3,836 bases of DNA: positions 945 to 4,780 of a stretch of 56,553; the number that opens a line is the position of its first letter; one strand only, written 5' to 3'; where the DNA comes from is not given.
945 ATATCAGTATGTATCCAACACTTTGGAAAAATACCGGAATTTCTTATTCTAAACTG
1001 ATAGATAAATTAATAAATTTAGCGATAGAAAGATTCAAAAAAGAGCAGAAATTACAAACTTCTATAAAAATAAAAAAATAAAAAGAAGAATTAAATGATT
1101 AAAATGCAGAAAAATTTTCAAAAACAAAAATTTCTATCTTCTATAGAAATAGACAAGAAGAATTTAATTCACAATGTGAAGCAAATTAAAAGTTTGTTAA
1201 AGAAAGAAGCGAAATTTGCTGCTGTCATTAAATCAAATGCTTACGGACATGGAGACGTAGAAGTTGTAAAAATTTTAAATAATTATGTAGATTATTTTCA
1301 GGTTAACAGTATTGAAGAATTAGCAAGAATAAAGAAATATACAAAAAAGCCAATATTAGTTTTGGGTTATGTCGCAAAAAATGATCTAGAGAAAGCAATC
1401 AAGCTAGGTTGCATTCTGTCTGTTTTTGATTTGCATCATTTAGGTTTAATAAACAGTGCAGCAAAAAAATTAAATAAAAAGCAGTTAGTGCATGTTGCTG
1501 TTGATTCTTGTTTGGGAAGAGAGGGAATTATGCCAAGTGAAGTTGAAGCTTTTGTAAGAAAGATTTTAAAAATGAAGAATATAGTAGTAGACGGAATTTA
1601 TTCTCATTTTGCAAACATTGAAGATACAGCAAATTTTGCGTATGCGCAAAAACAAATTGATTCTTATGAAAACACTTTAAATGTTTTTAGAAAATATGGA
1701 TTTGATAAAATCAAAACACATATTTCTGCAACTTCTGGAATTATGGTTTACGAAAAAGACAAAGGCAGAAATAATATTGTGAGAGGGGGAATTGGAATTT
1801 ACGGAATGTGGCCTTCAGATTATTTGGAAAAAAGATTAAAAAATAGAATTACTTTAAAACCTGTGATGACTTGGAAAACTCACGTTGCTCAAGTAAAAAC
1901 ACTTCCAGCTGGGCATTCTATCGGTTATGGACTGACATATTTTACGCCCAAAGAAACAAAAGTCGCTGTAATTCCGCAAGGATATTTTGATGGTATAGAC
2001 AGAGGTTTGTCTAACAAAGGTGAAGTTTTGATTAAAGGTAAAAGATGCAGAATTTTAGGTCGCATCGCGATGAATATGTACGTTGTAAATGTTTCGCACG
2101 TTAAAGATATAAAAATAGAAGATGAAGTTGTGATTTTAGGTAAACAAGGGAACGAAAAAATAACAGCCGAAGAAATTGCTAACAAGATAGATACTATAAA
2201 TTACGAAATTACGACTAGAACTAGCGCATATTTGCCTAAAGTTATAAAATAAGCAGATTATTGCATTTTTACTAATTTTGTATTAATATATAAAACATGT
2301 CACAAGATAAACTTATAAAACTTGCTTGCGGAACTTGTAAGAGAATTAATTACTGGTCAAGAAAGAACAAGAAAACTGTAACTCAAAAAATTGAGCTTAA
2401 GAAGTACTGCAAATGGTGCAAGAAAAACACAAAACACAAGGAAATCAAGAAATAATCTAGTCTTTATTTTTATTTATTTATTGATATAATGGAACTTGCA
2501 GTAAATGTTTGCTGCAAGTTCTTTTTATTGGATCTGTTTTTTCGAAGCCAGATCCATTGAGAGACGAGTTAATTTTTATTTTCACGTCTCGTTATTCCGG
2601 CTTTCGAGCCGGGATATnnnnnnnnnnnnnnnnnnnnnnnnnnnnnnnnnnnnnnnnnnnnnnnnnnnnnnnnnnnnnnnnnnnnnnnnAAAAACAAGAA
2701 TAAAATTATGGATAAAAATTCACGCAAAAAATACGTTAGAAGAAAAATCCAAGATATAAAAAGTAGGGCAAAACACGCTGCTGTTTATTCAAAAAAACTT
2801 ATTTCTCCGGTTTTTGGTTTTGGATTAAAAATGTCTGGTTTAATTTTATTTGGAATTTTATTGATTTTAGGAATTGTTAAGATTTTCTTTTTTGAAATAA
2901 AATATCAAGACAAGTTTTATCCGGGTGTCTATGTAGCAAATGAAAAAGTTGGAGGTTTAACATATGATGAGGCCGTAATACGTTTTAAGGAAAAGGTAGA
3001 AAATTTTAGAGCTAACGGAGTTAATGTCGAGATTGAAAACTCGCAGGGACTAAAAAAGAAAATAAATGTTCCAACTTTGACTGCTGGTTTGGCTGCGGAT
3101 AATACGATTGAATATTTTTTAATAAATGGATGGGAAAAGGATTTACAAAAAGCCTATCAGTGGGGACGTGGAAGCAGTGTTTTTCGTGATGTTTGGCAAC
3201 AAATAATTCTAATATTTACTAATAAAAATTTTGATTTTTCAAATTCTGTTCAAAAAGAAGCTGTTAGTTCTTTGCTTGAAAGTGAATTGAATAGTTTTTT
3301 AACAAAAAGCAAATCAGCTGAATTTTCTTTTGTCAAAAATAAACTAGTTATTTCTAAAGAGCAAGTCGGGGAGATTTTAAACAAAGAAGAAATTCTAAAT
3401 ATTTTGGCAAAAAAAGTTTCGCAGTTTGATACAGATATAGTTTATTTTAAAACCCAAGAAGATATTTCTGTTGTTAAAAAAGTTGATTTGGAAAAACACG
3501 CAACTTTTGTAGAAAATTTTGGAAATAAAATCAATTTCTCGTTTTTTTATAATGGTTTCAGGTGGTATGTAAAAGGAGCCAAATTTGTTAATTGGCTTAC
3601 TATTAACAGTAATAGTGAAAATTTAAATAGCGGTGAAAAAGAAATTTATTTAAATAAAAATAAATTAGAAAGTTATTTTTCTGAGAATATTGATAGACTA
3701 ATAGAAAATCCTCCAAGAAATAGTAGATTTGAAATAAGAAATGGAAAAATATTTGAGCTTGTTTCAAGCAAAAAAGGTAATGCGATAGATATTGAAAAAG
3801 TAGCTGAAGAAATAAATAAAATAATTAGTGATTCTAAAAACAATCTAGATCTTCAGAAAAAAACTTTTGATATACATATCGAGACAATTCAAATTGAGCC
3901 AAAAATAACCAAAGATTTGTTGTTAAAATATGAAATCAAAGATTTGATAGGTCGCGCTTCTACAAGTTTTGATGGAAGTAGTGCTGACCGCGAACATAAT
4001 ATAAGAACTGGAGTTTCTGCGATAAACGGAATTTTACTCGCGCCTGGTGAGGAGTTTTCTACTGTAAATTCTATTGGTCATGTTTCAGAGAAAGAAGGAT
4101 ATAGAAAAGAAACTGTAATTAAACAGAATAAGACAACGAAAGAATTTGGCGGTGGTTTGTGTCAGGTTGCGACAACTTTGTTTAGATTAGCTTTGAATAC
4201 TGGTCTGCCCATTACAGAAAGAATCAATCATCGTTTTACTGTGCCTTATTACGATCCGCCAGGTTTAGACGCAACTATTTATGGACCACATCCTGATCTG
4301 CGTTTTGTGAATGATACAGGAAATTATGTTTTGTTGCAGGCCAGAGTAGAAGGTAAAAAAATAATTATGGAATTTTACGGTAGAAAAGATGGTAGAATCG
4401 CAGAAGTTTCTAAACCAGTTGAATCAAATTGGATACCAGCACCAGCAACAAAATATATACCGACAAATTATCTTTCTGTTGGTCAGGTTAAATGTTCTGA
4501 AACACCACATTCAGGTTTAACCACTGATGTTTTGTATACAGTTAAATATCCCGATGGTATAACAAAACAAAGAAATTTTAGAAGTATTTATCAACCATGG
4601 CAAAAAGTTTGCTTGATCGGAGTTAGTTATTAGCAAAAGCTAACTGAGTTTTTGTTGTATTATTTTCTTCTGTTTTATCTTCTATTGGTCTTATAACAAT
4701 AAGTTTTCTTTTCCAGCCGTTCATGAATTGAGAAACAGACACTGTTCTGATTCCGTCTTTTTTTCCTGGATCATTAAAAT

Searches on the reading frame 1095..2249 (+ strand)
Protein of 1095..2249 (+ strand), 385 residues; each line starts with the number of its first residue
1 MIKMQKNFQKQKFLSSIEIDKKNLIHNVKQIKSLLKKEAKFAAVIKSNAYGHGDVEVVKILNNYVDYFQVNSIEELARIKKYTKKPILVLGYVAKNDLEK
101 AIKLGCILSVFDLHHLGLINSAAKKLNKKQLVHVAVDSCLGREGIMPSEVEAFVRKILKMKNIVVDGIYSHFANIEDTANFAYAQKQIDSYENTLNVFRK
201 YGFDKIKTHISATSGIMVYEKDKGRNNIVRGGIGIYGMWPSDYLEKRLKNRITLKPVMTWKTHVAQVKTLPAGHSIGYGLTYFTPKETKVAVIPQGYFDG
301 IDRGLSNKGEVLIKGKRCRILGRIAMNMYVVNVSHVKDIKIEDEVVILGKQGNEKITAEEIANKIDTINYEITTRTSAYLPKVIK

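Call 90: search_protein_families(library=pfam, proteins=[window:1095-2249:+], max_evalue=0.0001)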
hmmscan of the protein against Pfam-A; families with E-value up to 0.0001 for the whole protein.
window:1095-2249:+ (385 aa): 2 families
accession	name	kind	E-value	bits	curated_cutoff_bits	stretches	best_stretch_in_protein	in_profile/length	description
PF01168.26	Ala_racemase_N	-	3.6e-48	164.6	24.1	1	19-238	1-218/220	Alanine racemase, N-terminal domain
PF00842.27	Ala_racemase_C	-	2.3e-45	153.7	25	1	257-383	1-126/127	Alanine racemase, C-terminal domain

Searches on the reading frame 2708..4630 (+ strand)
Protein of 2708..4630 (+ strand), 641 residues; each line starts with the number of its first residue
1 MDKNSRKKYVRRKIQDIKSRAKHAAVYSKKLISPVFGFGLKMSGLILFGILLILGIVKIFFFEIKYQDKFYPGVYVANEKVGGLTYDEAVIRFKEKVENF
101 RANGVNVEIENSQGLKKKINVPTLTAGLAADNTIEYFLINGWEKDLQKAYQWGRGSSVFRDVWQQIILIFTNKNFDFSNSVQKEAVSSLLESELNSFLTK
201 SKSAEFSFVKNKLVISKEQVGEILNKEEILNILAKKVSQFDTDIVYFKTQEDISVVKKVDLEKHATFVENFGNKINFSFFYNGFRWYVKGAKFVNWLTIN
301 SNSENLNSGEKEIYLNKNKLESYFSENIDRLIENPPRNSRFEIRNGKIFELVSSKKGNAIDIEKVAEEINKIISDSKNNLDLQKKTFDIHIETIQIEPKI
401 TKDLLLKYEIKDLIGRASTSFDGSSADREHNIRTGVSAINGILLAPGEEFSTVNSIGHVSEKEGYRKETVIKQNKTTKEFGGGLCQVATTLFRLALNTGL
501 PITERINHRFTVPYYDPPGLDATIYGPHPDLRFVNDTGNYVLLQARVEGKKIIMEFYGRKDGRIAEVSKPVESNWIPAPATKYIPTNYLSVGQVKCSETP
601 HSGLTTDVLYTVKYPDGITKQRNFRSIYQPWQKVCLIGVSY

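Call 90: search_protein_families(library=pfam, proteins=[window:2708-4630:+], max_evalue=0.0001)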
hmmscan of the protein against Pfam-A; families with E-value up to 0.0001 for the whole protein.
window:2708-4630:+ (641 aa): 2 families
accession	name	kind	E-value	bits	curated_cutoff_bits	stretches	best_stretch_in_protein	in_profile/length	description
PF04294.18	VanW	-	2.1e-41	140.9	27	1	428-557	2-130/130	VanW like protein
PF12229.13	PG_binding_4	-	1.4e-15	57.9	22.1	2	145-239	17-110/117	Putative peptidoglycan binding domain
